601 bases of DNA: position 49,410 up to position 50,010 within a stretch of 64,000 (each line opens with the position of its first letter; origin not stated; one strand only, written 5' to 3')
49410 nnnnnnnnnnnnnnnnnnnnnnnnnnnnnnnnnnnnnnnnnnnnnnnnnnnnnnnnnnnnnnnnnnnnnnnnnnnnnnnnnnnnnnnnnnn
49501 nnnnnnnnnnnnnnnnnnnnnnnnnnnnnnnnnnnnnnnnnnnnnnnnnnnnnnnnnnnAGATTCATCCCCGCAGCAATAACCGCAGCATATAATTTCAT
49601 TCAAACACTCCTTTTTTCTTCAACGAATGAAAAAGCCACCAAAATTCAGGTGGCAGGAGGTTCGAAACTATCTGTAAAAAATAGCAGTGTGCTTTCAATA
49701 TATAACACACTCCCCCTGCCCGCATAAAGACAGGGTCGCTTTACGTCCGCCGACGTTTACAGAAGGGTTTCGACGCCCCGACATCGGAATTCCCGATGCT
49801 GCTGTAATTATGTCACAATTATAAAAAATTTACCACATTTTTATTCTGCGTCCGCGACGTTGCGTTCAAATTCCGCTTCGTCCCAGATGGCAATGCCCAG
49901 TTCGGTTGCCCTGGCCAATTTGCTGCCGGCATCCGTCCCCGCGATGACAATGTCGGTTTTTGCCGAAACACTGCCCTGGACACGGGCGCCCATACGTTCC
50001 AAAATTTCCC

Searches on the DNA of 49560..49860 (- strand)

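Call 23: search_rna_families(source=window, start=49560, end=49860, threshold=evalue, max_evalue=1, show_alignments=2)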
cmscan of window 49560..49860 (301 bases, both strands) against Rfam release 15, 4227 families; matches with E-value up to 1: 2.
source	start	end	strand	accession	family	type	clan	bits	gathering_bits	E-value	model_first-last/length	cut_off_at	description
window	49644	49720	-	RF02221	sRNA-Xcc1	Gene; sRNA;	-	30.8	53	0.0011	1-87/87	no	sRNA-Xcc1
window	49724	49799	-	RF01394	isrK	Gene; sRNA;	-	14.5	50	0.65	1-77/77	no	isrK Hfq binding RNA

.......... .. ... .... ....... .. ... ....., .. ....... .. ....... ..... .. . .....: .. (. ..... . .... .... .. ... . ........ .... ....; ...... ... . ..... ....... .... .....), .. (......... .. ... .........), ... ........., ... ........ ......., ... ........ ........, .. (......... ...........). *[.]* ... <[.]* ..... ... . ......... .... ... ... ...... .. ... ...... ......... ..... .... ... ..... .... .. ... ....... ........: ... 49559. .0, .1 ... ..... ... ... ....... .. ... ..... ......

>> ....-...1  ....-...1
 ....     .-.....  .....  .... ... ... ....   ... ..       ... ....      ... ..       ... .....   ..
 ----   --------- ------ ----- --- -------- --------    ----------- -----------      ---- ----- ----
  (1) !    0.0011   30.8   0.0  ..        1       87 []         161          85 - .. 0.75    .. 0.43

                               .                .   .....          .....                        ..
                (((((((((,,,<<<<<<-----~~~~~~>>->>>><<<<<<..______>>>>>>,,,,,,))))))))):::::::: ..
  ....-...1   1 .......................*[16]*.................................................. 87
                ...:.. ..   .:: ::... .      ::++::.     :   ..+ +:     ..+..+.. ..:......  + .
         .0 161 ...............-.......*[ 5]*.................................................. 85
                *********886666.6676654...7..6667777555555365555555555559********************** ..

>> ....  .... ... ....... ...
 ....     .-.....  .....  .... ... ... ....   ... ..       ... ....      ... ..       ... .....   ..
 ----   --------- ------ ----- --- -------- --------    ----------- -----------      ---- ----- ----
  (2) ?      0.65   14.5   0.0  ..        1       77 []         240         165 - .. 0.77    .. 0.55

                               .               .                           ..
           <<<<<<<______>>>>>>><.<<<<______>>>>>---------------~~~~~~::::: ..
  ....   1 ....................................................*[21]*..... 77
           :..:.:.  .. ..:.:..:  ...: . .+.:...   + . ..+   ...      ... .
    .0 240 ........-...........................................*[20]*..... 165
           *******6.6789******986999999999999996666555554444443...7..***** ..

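Call 55: build_rna_model(alignment_id=A4, structure=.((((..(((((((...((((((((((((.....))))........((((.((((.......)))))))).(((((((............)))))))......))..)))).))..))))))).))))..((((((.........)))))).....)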
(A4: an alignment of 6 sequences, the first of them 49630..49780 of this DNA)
Model R1 built from alignment A4 (6 sequences, 156 columns); structure: as given.
model positions 151; base pairs 44; branch points 3; effective number of sequences 1.03; information 0.59 bits per position. Calibrated on 0.2 Mb of random sequence (short: E-values are rough).
structure used (alignment columns):
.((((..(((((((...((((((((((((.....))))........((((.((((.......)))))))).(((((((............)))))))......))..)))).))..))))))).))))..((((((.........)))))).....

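Call 56: search_with_rna_model(model_id=R1, sources=[window, L003, L004, L008, L009, L010, L012, L013, L014, L015, L017, L018, L020, L021, L023, L024, L026, L028, L029, L031, L032, L033, L034, L035, L038, L040, L041, L042, L043, L044, L046, L047, L048, L049, L050, L052, L053, L054, L055, L060, L061, L062, L063, L064, L065, L066, L069, L070, L071, L072, L073, L074, L076, L077, L080, L081, L082, L083, L084, L086, L088, L089, L090, L091, L092, L093, L094, L095, L096, L097, L099, L100, L101, L102, L103, L104, L105, L106, L107, L108, L109, L110, L111, L112, L113, L114, L115, L117, L118, L119], max_evalue=0.01, make_alignment=true)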
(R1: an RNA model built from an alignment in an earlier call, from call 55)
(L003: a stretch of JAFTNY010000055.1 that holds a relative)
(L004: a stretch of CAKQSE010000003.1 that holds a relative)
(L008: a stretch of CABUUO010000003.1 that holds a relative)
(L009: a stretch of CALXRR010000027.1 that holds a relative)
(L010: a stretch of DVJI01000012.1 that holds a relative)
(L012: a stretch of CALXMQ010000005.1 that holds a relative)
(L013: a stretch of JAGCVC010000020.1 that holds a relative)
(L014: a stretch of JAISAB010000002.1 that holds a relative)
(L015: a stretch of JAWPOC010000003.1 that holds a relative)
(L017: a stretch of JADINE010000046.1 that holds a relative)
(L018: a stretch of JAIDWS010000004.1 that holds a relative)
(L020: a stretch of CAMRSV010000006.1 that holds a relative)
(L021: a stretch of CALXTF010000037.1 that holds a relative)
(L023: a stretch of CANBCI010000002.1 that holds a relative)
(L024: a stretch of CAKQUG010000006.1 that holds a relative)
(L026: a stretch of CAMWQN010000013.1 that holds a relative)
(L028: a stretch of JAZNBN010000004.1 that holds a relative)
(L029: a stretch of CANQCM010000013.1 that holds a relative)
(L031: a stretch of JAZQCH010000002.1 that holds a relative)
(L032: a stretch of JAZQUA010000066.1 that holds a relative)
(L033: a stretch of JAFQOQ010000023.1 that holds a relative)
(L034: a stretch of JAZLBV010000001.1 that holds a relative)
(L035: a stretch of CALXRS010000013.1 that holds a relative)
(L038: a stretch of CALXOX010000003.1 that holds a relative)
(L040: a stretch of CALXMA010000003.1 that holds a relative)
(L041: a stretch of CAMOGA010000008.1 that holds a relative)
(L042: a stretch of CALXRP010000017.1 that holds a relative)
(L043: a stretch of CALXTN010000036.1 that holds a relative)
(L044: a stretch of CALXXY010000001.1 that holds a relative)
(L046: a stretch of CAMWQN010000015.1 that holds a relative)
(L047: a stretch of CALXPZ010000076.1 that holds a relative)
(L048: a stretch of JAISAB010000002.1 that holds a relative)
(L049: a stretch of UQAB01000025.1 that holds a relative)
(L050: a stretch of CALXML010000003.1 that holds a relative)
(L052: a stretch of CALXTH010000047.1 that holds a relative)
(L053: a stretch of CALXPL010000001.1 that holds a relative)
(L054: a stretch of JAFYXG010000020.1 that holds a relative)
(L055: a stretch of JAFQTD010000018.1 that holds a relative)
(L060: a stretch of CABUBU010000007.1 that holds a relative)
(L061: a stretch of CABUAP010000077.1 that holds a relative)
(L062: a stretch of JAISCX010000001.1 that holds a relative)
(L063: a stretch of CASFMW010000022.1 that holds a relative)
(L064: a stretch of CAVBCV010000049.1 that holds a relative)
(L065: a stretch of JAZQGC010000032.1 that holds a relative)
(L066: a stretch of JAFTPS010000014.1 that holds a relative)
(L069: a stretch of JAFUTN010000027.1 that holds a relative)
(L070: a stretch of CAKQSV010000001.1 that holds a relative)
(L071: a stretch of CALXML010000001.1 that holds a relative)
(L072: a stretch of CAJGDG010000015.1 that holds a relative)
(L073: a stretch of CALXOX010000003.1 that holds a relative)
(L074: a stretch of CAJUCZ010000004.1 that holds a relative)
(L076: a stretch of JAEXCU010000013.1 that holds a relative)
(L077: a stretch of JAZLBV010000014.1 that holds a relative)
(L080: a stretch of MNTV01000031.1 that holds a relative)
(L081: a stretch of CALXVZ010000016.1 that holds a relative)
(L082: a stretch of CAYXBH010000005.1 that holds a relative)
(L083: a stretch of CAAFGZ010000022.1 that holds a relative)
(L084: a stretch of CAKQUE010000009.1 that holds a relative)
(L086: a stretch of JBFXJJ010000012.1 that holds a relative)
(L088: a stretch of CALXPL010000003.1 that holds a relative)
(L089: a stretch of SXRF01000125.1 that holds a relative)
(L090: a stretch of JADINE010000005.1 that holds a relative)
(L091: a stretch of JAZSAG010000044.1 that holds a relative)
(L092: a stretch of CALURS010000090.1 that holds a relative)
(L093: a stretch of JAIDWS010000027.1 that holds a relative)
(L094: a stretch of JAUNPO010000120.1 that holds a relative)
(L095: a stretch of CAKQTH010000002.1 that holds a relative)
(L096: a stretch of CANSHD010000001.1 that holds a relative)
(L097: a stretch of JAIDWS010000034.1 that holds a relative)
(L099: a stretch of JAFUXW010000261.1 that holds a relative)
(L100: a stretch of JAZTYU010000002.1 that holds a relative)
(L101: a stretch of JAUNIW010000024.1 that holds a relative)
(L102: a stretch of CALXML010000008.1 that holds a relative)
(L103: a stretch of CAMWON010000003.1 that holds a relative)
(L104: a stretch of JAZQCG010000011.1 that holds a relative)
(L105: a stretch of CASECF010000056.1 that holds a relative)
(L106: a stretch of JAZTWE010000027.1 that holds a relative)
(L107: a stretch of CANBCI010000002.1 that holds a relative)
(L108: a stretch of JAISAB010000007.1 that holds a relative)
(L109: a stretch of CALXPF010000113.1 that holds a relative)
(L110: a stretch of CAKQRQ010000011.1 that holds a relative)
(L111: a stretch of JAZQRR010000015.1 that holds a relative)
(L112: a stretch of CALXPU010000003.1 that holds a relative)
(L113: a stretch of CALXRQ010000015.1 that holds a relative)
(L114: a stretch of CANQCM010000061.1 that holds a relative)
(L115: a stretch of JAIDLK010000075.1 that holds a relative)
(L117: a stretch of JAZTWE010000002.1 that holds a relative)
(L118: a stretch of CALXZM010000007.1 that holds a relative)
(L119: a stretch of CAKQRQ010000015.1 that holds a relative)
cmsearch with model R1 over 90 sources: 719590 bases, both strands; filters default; matches with E-value up to 0.01: 95.
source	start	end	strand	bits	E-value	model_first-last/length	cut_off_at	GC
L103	67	217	-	185.3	6.7e-46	1-151/151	no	0.48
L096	7558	7708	-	184.2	1.3e-45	1-151/151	no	0.48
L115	4137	4287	-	179.5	2.2e-44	1-151/151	no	0.44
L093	4933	5082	-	174.4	5e-43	1-151/151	no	0.48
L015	4023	4173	+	153.2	1.8e-37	1-151/151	no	0.43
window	49630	49780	-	145.9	1.5e-35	1-151/151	no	0.48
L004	7076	7228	-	141.3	2.4e-34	1-151/151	no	0.46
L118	1239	1388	-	105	8.3e-25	1-151/151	no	0.43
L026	762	919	+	102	4.9e-24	1-151/151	no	0.46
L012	2095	2244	-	101.8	5.7e-24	1-151/151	no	0.42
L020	1142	1292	+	100.2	1.5e-23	1-151/151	no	0.47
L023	2693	2843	-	98.1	5.4e-23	1-151/151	no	0.44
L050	176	324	+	97.7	6.9e-23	1-151/151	no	0.4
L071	2580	2718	-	96.1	1.7e-22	1-151/151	no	0.38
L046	3612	3763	-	93.7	7.5e-22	1-151/151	no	0.41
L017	973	1123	-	91.2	3.4e-21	1-151/151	no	0.44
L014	5436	5584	-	90.8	4.3e-21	1-151/151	no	0.5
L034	839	993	-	88.4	1.9e-20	1-151/151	no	0.42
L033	1472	1640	-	88.4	1.9e-20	1-151/151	no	0.42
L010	5239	5421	-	87.5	3.3e-20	1-151/151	no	0.4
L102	915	1094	+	86.2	7.1e-20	1-151/151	no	0.43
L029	415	605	+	84.8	1.6e-19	1-151/151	no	0.43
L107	4531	4693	-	83.7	3.1e-19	1-151/151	no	0.41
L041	4987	5143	-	83.6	3.3e-19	1-151/151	no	0.42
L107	1044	1232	+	83.6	3.4e-19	1-151/151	no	0.47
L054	3315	3473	-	83.3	4e-19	1-151/151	no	0.42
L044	3480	3663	+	82.3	7.3e-19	1-151/151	no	0.46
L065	365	543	-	78.9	6e-18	1-151/151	no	0.44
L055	3368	3516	+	78.8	6.1e-18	1-151/151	no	0.42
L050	7670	7827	+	78.1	9.5e-18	1-151/151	no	0.4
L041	7327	7492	+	77.9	1.1e-17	1-151/151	no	0.39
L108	7740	7927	+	77.6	1.3e-17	1-151/151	no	0.45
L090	3588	3771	-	76.9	2e-17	1-151/151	no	0.46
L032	7417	7573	-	76.5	2.6e-17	1-151/151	no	0.46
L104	4526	4682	-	76.5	2.6e-17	1-151/151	no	0.46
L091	3854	3994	+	76.4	2.6e-17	1-151/151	no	0.46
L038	2765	2916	+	76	3.5e-17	1-151/151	no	0.42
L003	1106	1262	-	75.9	3.5e-17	1-151/151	no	0.46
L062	3995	4147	-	74.6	8e-17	1-151/151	no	0.44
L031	7087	7243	-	74.2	9.9e-17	1-151/151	no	0.45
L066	6727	6922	-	73.3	1.7e-16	1-151/151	no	0.4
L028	4576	4718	+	72.8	2.4e-16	1-151/151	no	0.43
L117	1488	1644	+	71.3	5.9e-16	1-151/151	no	0.46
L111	1095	1229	+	71.1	6.7e-16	1-151/151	no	0.44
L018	2975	3194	+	66.6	1e-14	1-151/151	no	0.48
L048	2114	2275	+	64.9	2.7e-14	1-151/151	no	0.49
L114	5380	5576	-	64.6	3.2e-14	1-151/151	no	0.43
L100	1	139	+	60.6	3.7e-13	16-151/151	5'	0.45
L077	1443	1624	-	59.5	7.4e-13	1-151/151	no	0.42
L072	2775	2916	-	59.2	8.7e-13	14-151/151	5'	0.45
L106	5674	5910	-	58.2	1.6e-12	1-151/151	no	0.46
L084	4708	4884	+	52.6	4.8e-11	1-151/151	no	0.43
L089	4293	4460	-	49.9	2.5e-10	1-151/151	no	0.51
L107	700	875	-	44.6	5.8e-09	1-151/151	no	0.48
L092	2567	2767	+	40.8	6.1e-08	1-151/151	no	0.38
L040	2095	2289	+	39.4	1.4e-07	1-151/151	no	0.45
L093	651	840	+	38.8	2e-07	1-151/151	no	0.5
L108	2253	2451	-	37.5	4.3e-07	1-151/151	no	0.51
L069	4699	4861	-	35.2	1.8e-06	1-151/151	no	0.47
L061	210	414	-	34.6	2.5e-06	1-151/151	no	0.46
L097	5313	5506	+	34.2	3.2e-06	1-151/151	no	0.51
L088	56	286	+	34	3.5e-06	1-151/151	no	0.35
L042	1401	1619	+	32.5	9.1e-06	1-151/151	no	0.43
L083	3468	3676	-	32.4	9.8e-06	1-151/151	no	0.44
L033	3055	3202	-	31.5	1.6e-05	1-151/151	no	0.47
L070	916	1132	+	31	2.3e-05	1-151/151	no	0.43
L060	7376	7590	-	30.8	2.6e-05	1-151/151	no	0.44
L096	7858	8000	+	30.5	3e-05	1-102/151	3'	0.48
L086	4121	4310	-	30.3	3.5e-05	1-151/151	no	0.47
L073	3209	3401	+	30.1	3.9e-05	1-151/151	no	0.45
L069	6588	6750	-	29.9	4.3e-05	1-151/151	no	0.47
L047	2094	2304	-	28.5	9.9e-05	1-151/151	no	0.43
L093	4959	5107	+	27.1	0.00024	1-151/151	no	0.5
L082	3700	3909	+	26.2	0.00041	1-151/151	no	0.46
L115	4163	4312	+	25.5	0.0006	1-151/151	no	0.45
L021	4610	4831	-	25.2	0.00076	1-151/151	no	0.42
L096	7584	7733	+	24.5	0.0011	1-151/151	no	0.49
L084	6808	6979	-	24.1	0.0014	1-151/151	no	0.44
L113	43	280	+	23.6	0.0019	1-151/151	no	0.43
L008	4405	4642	+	23.4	0.0022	1-151/151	no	0.43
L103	93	242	+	23.1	0.0026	1-151/151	no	0.49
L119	3329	3571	+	23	0.0027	1-151/151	no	0.39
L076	7602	7661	+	22.7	0.0035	1-151/151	no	0.38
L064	1711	1953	-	22.6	0.0036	1-151/151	no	0.39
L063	2803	3025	+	22.5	0.0038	1-151/151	no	0.39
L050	5230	5397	-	22.5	0.0039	1-151/151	no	0.45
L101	1705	1921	+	22.4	0.004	1-151/151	no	0.42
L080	2290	2465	+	21.7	0.0061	1-151/151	no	0.43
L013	4156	4385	-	21.7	0.0061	1-151/151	no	0.47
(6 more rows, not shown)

Alignment A5: 95 matches aligned to the model, 492 columns, each read 5' to 3' on its own strand. Consensus structure (alignment columns), stored with it:
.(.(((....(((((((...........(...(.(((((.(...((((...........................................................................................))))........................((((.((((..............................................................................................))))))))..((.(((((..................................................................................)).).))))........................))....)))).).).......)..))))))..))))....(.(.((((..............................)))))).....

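Call 57: search_with_rna_model(model_id=R1, sources=[window, L003, L004, L008, L009, L010, L012, L013, L014, L015, L017, L018, L020, L021, L023, L024, L026, L028, L029, L031, L032, L033, L034, L035, L038, L040, L041, L042, L043, L044, L046, L047, L048, L049, L050, L052, L053, L054, L055, L060, L061, L062, L063, L064, L065, L066, L069, L070, L071, L072, L073, L074, L076, L077, L080, L081, L082, L083, L084, L086, L088, L089, L090, L091, L092, L093, L094, L095, L096, L097, L099, L100, L101, L102, L103, L104, L105, L106, L107, L108, L109, L110, L111, L112, L113, L114, L115, L117, L118, L119], max_evalue=0.00006, make_alignment=true)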
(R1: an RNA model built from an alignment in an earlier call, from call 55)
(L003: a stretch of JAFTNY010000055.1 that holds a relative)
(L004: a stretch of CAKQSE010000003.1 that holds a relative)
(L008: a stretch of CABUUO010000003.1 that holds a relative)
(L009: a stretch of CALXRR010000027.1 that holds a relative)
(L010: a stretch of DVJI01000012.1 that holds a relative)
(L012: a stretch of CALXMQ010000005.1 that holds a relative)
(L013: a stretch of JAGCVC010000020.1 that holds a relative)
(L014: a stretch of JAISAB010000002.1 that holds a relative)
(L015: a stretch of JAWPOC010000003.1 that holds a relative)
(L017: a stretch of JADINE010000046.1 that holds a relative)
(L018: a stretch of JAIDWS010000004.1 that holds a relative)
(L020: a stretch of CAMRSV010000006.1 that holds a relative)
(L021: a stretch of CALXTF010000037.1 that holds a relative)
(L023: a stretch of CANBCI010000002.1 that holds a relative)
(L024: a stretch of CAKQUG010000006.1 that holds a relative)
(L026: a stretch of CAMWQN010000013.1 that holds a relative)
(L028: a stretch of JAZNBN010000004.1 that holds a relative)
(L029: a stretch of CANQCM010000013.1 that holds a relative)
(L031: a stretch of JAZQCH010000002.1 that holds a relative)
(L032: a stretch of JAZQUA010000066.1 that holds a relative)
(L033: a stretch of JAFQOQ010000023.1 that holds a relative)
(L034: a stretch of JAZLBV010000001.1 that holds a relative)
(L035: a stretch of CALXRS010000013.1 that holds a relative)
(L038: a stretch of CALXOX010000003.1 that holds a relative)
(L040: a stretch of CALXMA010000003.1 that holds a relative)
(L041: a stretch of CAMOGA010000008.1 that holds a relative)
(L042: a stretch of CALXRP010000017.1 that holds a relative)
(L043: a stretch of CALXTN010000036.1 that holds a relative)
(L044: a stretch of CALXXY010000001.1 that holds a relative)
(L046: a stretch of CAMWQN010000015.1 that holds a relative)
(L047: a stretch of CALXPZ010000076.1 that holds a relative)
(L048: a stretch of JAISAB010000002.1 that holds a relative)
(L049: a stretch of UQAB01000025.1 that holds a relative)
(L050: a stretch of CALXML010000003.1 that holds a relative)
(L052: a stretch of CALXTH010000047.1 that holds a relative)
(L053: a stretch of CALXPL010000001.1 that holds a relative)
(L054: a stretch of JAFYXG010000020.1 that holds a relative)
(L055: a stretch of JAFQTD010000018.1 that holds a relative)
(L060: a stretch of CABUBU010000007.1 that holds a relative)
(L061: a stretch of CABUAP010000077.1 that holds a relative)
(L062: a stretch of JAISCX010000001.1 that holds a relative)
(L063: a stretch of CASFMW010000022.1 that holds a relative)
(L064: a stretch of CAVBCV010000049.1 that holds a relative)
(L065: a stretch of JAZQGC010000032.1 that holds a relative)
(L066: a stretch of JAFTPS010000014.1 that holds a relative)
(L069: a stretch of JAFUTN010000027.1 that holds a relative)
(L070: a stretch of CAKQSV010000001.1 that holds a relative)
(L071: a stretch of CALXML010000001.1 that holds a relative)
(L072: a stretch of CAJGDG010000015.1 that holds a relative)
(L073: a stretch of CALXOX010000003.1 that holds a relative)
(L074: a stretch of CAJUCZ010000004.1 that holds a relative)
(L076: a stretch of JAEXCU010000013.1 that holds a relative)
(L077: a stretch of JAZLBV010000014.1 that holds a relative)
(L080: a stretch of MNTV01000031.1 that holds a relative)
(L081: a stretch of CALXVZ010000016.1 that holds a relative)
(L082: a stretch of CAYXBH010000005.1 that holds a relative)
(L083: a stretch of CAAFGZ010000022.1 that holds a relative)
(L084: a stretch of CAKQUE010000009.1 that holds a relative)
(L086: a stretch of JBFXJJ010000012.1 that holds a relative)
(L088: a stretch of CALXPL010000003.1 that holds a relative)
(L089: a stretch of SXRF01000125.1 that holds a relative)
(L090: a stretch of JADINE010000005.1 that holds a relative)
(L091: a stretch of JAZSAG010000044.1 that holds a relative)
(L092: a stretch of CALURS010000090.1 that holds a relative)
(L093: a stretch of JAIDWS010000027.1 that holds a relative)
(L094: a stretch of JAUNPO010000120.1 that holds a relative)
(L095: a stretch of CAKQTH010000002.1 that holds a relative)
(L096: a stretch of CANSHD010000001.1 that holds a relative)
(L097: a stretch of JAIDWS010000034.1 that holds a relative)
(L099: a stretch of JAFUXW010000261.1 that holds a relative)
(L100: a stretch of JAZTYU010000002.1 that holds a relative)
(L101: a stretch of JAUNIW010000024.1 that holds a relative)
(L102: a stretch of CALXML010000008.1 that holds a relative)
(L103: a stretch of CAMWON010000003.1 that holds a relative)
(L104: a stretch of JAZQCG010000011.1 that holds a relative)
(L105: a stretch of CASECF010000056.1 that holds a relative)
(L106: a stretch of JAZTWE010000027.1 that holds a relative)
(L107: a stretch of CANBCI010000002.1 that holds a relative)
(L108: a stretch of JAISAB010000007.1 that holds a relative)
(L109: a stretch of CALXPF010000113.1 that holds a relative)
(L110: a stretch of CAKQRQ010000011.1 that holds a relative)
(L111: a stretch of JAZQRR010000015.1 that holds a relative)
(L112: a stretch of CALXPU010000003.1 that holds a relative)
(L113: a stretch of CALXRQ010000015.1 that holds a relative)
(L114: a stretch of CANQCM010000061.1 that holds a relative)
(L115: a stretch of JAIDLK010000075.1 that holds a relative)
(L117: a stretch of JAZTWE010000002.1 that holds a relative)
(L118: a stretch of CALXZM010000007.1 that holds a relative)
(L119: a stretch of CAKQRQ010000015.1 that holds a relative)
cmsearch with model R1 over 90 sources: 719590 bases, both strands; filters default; matches with E-value up to 0.00006: 77.
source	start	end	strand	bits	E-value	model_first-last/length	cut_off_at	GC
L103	67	217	-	185.3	6.7e-46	1-151/151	no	0.48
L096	7558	7708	-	184.2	1.3e-45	1-151/151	no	0.48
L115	4137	4287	-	179.5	2.2e-44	1-151/151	no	0.44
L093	4933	5082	-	174.4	5e-43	1-151/151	no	0.48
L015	4023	4173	+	153.2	1.8e-37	1-151/151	no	0.43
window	49630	49780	-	145.9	1.5e-35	1-151/151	no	0.48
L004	7076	7228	-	141.3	2.4e-34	1-151/151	no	0.46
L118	1239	1388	-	105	8.3e-25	1-151/151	no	0.43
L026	762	919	+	102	4.9e-24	1-151/151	no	0.46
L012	2095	2244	-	101.8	5.7e-24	1-151/151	no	0.42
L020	1142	1292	+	100.2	1.5e-23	1-151/151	no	0.47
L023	2693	2843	-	98.1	5.4e-23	1-151/151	no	0.44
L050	176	324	+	97.7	6.9e-23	1-151/151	no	0.4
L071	2580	2718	-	96.1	1.7e-22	1-151/151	no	0.38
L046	3612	3763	-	93.7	7.5e-22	1-151/151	no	0.41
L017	973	1123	-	91.2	3.4e-21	1-151/151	no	0.44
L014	5436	5584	-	90.8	4.3e-21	1-151/151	no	0.5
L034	839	993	-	88.4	1.9e-20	1-151/151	no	0.42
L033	1472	1640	-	88.4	1.9e-20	1-151/151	no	0.42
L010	5239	5421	-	87.5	3.3e-20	1-151/151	no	0.4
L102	915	1094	+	86.2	7.1e-20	1-151/151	no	0.43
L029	415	605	+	84.8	1.6e-19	1-151/151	no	0.43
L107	4531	4693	-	83.7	3.1e-19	1-151/151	no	0.41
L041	4987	5143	-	83.6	3.3e-19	1-151/151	no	0.42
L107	1044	1232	+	83.6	3.4e-19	1-151/151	no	0.47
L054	3315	3473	-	83.3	4e-19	1-151/151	no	0.42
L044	3480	3663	+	82.3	7.3e-19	1-151/151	no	0.46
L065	365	543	-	78.9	6e-18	1-151/151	no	0.44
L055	3368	3516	+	78.8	6.1e-18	1-151/151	no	0.42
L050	7670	7827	+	78.1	9.5e-18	1-151/151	no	0.4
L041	7327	7492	+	77.9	1.1e-17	1-151/151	no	0.39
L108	7740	7927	+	77.6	1.3e-17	1-151/151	no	0.45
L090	3588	3771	-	76.9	2e-17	1-151/151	no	0.46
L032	7417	7573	-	76.5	2.6e-17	1-151/151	no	0.46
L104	4526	4682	-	76.5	2.6e-17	1-151/151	no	0.46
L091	3854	3994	+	76.4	2.6e-17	1-151/151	no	0.46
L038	2765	2916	+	76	3.5e-17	1-151/151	no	0.42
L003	1106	1262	-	75.9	3.5e-17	1-151/151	no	0.46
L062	3995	4147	-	74.6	8e-17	1-151/151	no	0.44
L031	7087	7243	-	74.2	9.9e-17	1-151/151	no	0.45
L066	6727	6922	-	73.3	1.7e-16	1-151/151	no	0.4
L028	4576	4718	+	72.8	2.4e-16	1-151/151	no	0.43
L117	1488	1644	+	71.3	5.9e-16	1-151/151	no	0.46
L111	1095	1229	+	71.1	6.7e-16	1-151/151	no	0.44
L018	2975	3194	+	66.6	1e-14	1-151/151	no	0.48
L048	2114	2275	+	64.9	2.7e-14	1-151/151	no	0.49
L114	5380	5576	-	64.6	3.2e-14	1-151/151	no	0.43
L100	1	139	+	60.6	3.7e-13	16-151/151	5'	0.45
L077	1443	1624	-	59.5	7.4e-13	1-151/151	no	0.42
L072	2775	2916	-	59.2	8.7e-13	14-151/151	5'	0.45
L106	5674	5910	-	58.2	1.6e-12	1-151/151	no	0.46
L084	4708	4884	+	52.6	4.8e-11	1-151/151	no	0.43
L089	4293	4460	-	49.9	2.5e-10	1-151/151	no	0.51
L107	700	875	-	44.6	5.8e-09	1-151/151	no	0.48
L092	2567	2767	+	40.8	6.1e-08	1-151/151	no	0.38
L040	2095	2289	+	39.4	1.4e-07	1-151/151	no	0.45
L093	651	840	+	38.8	2e-07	1-151/151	no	0.5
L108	2253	2451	-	37.5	4.3e-07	1-151/151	no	0.51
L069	4699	4861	-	35.2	1.8e-06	1-151/151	no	0.47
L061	210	414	-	34.6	2.5e-06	1-151/151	no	0.46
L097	5313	5506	+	34.2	3.2e-06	1-151/151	no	0.51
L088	56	286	+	34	3.5e-06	1-151/151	no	0.35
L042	1401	1619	+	32.5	9.1e-06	1-151/151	no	0.43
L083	3468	3676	-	32.4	9.8e-06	1-151/151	no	0.44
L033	3055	3202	-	31.5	1.6e-05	1-151/151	no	0.47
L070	916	1132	+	31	2.3e-05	1-151/151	no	0.43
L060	7376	7590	-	30.8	2.6e-05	1-151/151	no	0.44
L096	7858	8000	+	30.5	3e-05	1-102/151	3'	0.48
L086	4121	4310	-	30.3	3.5e-05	1-151/151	no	0.47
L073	3209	3401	+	30.1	3.9e-05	1-151/151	no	0.45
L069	6588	6750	-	29.9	4.3e-05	1-151/151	no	0.47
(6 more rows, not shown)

Alignment A6: 77 matches aligned to the model, 439 columns, each read 5' to 3' on its own strand. Consensus structure (alignment columns), stored with it:
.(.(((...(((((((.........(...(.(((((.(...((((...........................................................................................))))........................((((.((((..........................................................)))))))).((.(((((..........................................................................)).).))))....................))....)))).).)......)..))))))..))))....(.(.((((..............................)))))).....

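Call 77: search_with_rna_model(model_id=R1, sources=[L120, L121, L122], max_evalue=1, show_alignments=3)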
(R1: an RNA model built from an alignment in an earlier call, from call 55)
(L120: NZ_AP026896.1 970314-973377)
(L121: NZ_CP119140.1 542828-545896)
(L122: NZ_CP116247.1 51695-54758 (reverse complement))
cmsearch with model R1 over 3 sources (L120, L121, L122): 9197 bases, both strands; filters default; matches with E-value up to 1: 1.
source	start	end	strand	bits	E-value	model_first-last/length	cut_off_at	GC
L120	1081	1133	-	9.6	0.12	1-151/151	no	0.34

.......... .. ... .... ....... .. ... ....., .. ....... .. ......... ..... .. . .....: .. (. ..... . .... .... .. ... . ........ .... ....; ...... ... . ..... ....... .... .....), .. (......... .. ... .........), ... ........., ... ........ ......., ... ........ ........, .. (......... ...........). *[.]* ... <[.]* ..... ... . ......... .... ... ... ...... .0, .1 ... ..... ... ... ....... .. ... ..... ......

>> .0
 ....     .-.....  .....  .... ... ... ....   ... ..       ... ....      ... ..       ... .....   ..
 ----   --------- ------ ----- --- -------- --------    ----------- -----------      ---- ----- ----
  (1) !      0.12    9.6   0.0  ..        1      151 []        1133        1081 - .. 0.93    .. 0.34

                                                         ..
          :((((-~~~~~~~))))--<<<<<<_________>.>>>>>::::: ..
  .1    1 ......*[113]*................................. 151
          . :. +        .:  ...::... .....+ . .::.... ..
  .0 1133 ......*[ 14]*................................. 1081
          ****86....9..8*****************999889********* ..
